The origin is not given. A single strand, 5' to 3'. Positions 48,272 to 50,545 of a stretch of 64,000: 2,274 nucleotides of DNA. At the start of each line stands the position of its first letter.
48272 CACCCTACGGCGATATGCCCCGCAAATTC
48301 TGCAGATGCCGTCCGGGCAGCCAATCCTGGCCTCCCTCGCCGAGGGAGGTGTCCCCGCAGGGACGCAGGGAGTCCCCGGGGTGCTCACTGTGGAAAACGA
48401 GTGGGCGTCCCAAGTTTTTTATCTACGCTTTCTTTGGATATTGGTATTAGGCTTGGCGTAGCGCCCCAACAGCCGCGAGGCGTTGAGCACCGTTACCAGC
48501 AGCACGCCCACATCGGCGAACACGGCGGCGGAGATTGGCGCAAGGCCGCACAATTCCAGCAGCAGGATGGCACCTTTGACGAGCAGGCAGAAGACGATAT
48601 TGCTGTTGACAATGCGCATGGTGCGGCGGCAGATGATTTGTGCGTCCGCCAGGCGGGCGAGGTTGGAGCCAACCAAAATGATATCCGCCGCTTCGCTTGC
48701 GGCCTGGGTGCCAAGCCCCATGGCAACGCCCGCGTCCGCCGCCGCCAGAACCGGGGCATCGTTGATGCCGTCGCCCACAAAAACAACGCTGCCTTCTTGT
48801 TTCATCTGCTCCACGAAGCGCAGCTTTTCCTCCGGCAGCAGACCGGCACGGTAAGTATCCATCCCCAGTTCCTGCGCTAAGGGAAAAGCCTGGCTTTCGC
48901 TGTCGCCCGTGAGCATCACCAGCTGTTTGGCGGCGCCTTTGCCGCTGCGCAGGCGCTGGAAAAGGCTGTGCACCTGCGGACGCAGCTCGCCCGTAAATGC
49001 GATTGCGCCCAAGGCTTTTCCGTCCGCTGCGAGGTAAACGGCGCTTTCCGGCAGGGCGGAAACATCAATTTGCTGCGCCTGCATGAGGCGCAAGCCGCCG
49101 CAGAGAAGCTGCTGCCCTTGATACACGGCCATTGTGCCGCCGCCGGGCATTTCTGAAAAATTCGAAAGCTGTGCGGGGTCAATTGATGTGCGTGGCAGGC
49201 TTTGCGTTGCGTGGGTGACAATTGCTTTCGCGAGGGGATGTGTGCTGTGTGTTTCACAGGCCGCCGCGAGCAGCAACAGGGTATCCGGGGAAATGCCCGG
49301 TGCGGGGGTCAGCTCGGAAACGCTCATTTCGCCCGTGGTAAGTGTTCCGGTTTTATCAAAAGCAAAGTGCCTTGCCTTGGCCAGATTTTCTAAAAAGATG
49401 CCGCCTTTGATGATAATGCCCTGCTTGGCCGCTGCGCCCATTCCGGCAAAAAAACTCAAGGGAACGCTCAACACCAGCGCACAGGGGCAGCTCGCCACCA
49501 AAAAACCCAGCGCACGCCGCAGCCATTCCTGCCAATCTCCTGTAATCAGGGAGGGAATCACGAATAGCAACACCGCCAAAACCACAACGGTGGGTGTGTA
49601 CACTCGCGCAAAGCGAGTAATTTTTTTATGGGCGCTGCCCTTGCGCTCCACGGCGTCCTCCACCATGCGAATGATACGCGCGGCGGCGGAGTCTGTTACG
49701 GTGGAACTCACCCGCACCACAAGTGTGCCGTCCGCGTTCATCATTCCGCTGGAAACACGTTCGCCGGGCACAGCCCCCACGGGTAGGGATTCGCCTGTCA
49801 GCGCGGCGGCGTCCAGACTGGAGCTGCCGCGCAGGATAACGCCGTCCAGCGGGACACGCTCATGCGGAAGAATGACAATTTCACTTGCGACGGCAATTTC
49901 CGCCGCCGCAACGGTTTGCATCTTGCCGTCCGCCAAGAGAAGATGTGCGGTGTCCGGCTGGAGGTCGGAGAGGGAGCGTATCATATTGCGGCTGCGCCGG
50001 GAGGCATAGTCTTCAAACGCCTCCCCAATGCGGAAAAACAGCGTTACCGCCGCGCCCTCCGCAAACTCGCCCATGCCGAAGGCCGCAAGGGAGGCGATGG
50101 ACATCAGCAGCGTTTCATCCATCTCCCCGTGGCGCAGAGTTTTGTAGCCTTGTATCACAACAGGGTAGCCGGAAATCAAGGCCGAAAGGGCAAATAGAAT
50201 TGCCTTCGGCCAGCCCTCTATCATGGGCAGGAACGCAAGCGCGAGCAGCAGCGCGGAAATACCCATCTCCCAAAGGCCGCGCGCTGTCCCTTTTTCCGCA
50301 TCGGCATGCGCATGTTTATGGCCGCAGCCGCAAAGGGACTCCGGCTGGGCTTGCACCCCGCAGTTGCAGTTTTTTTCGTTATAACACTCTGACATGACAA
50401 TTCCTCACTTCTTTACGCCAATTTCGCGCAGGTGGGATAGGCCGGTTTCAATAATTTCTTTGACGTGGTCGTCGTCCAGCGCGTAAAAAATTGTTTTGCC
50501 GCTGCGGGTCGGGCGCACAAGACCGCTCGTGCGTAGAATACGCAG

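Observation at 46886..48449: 1.39-kb segment bounded by perfect 35-bp inverted repeats carries a low-GC lipoprotein gene and is flanked by an RF-B element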

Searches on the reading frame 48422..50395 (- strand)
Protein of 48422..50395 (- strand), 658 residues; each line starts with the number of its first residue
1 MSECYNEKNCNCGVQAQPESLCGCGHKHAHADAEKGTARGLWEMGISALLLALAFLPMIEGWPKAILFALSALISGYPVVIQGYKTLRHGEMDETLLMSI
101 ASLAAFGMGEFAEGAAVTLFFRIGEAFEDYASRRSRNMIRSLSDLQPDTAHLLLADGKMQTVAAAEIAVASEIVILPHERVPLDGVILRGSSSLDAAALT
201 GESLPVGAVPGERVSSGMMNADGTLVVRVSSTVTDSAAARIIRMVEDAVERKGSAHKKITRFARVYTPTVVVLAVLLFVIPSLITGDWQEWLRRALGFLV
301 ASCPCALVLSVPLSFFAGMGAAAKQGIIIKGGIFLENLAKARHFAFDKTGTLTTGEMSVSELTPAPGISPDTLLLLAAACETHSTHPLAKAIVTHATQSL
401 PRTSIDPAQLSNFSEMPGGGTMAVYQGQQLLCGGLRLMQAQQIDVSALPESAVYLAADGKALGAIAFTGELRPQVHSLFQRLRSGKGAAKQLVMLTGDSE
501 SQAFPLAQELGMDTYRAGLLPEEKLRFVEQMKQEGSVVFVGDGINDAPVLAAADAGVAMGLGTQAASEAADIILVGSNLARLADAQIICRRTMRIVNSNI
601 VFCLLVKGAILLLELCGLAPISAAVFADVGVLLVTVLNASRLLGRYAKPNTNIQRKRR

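Call 16: search_protein_families(library=pfam, proteins=[window:48422-50395:-], max_evalue=0.01)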
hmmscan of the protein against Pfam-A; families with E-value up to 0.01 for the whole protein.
window:48422-50395:- (658 aa): 3 families
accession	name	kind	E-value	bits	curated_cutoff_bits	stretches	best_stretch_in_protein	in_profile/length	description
PF00122.25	E1-E2_ATPase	-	3.5e-47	160.7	28.1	1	145-325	2-181/181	E1-E2 ATPase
PF00702.32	Hydrolase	-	4.3e-26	92.9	26.4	1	342-554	2-191/191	haloacid dehalogenase-like hydrolase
PF08282.18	Hydrolase_3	-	0.00013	22.2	20.9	1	536-574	205-243/255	haloacid dehalogenase-like hydrolase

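Call 17: find_related_loci(query=window:48422-50395:-, collection=genome_contigs, flank=6000)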
Query window:48422-50395:- (658 aa) in genome_contigs; peptide patterns used: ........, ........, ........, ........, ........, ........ (x = any residue, [..] = any of these).
68 stretches matched a pattern; 17 encode a relative of the query (tblastn E <= 1e-3); 17 distinct loci.
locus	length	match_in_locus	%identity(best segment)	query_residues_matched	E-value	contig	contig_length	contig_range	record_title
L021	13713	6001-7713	43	64-641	1e-146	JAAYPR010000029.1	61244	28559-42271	MAG: Campylobacteraceae bacterium isolate AS22ysBPME_266 129530_AS22, whole genome shotgun sequence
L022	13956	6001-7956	42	2-649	1e-142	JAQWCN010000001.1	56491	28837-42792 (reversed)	MAG: Eubacteriaceae bacterium isolate STF2_29 NODE_1067_length_56491_cov_4.667607_Sandtown_F2, whole genome shotgun sequ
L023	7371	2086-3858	43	54-643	2e-141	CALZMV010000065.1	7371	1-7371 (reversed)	MAG: uncultured Clostridia bacterium isolate SRR3178346_bin.4_metaWRAP_v1.3_MAG genome assembly, contig: ERZ8974994.4614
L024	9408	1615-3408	42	47-643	1e-139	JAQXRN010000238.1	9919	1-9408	MAG: Bacillota bacterium isolate SUG1458 k141_5268931, whole genome shotgun sequence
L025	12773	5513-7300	41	62-643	3e-135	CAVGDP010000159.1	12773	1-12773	uncultured Eubacteriales bacterium isolate H07667-L1_cleanbin_000001 genome assembly, contig: Spades_H07667-L1_contig_42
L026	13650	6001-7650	42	92-645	1e-132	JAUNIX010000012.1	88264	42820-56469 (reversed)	MAG: Lachnospiraceae bacterium isolate S29M_St_21 NODE_42_length_88264_cov_17.537927, whole genome shotgun sequence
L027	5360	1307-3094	40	62-643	5e-132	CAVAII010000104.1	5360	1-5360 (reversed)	Erysipelotrichaceae bacterium isolate H07605-L1_cleanbin_000006 genome assembly, contig: Spades_H07605-L1_contig_4941, w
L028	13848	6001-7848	40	26-645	1e-130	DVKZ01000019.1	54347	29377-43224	MAG TPA_asm: Candidatus Fimousia stercorigallinarum isolate ChiSxjej3B15-1827 ChiSxjej3B15M5__C50965_L54347_SRR6323373,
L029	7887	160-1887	40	66-645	6e-128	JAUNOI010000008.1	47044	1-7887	MAG: Lachnospiraceae bacterium isolate S34M_St_14 NODE_258_length_47044_cov_7.494116, whole genome shotgun sequence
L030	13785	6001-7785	34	66-643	6e-116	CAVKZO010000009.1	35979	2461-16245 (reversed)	Lachnospiraceae bacterium isolate H07658-L1_cleanbin_000009 genome assembly, contig: Spades_H07658-L1_contig_245, whole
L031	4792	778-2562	35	66-643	6e-114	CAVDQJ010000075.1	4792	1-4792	bacterium isolate H07631-L1_cleanbin_000045 genome assembly, contig: Spades_H07631-L1_contig_11646, whole genome shotgun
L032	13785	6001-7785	33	66-643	2e-112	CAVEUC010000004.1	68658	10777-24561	Lachnospiraceae bacterium GAM79 isolate H07667-L1_cleanbin_000062 genome assembly, contig: Spades_H07667-L1_contig_265,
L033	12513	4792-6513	39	77-650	7e-100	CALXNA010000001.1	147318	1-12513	MAG: uncultured Anaerobiospirillum sp. isolate BRZ_D__bin91 genome assembly, contig: BRZ_D__NODE_148_length_147318_cov_9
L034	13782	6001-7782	37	67-650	1e-97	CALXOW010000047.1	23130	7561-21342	MAG: uncultured Anaerobiospirillum sp. isolate BRZ_BN__bin51 genome assembly, contig: BRZ_BN__NODE_2084_length_23130_cov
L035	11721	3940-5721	37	67-650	4e-97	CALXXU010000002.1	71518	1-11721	MAG: uncultured Anaerobiospirillum sp. isolate BRZ_KP__bin38 genome assembly, contig: BRZ_KP__NODE_505_length_71518_cov_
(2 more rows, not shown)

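Call 19: find_related_loci(query=window:48422-50395:-, collection=metagenome_contigs, flank=6000)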
Query window:48422-50395:- (658 aa) in metagenome_contigs; peptide patterns used: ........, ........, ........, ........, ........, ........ (x = any residue, [..] = any of these).
93 stretches matched a pattern; 3 encode a relative of the query (tblastn E <= 1e-3); 3 distinct loci.
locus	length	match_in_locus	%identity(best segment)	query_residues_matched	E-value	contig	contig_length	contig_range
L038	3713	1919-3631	43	64-641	5e-153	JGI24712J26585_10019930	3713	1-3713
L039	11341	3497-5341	39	27-645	7e-130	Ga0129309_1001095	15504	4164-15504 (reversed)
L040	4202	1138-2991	34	40-658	1e-111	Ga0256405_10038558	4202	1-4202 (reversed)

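Call 20: find_homologous_proteins(query=window:48422-50395:-, region=330-658, max_evalue=1e-30)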
Query window:48422-50395:-, residues 330-658 (329 aa): 6702 proteins with E <= 1e-30 among 8000 candidates; the best 120 are listed.
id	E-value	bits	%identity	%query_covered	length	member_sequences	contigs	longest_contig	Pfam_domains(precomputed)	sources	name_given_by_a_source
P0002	5.6e-206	701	100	100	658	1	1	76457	PF00702.33,PF00122.26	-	-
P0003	5.0e-116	405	63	97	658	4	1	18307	PF00702.33,PF00122.26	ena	-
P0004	2.2e-111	390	63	95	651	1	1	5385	PF00702.33,PF00122.26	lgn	-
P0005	4.6e-95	336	56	97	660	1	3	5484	PF00702.33,PF08282.19,PF00122.26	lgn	-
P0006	1.0e-90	322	53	95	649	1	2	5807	PF00702.33,PF00122.26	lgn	-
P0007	2.7e-89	318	54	96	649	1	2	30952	PF00702.33,PF08282.19,PF00122.26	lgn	-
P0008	7.9e-83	296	51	95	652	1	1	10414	PF00702.33,PF08282.19,PF00122.26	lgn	-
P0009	2.5e-82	295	48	96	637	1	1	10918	PF00702.33,PF08282.19,PF00122.26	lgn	-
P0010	2.7e-82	295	49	96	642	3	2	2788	PF00702.33,PF08282.19,PF00122.26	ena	-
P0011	3.9e-82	294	52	95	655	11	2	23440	PF00702.33,PF08282.19,PF00122.26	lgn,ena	-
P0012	4.8e-82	294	49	96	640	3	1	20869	PF00702.33,PF08282.19,PF00122.26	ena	-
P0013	4.9e-82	294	50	96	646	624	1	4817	PF00702.33,PF08282.19,PF00122.26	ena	-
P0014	6.0e-82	293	49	96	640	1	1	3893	PF00702.33,PF08282.19,PF00122.26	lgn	-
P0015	6.1e-82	293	49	95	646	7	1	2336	PF00702.33,PF08282.19,PF00122.26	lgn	-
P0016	7.2e-82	293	50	95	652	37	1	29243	PF00702.33,PF08282.19,PF00122.26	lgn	-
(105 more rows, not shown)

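Call 22: find_encoding_contigs(protein=P0003, flank=8000, max_places=4)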
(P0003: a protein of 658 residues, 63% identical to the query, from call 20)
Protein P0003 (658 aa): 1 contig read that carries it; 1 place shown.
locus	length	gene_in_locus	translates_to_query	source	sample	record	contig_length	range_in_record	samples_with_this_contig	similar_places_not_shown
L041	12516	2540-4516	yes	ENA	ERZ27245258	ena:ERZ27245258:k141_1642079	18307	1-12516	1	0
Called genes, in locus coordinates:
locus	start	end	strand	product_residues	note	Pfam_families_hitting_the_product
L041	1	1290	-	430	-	?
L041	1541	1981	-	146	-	-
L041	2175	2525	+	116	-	PF01022:HTH_5, PF12802:MarR_2 (faint), PF12840:HTH_20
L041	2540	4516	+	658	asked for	PF00122:E1-E2_ATPase, PF00702:Hydrolase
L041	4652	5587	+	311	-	PF00376:MerR, PF13411:MerR_1, PF06445:GyrI-like (weak), PF14526:Cass2 (weak)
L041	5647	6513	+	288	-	PF00376:MerR, PF13411:MerR_1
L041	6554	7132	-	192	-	PF13302:Acetyltransf_3, PF13523:Acetyltransf_8, PF00583:Acetyltransf_1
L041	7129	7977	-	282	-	PF02811:PHP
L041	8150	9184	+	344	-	PF00733:Asn_synthase (weak), PF02540:NAD_synthase, PF03054:tRNA_Me_trans, PF06508:QueC (weak), PF24167:DUF7411 (weak), PF20259:tRNA_Me_trans_M, PF20258:tRNA_Me_trans_C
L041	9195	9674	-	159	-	PF00106:adh_short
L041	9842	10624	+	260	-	PF00702:Hydrolase, PF13344:Hydrolase_6, PF13419:HAD_2 (faint), PF13242:Hydrolase_like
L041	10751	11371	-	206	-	PF03575:Peptidase_S51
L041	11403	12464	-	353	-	PF02894:GFO_IDH_MocA_C, PF22725:GFO_IDH_MocA_C3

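Call 23: find_encoding_contigs(protein=P0004, flank=8000, max_places=4)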
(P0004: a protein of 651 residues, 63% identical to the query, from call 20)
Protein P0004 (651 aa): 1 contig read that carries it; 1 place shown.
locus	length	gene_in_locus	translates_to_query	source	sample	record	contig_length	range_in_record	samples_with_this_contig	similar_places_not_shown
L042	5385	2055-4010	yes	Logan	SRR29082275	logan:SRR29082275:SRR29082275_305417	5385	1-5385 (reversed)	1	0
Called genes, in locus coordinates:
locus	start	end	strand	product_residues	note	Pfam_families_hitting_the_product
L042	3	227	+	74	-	?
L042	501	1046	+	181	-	-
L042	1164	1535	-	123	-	PF13840:ACT_7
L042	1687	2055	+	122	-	PF12840:HTH_20, PF01022:HTH_5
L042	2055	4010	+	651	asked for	PF00122:E1-E2_ATPase, PF00702:Hydrolase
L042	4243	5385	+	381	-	?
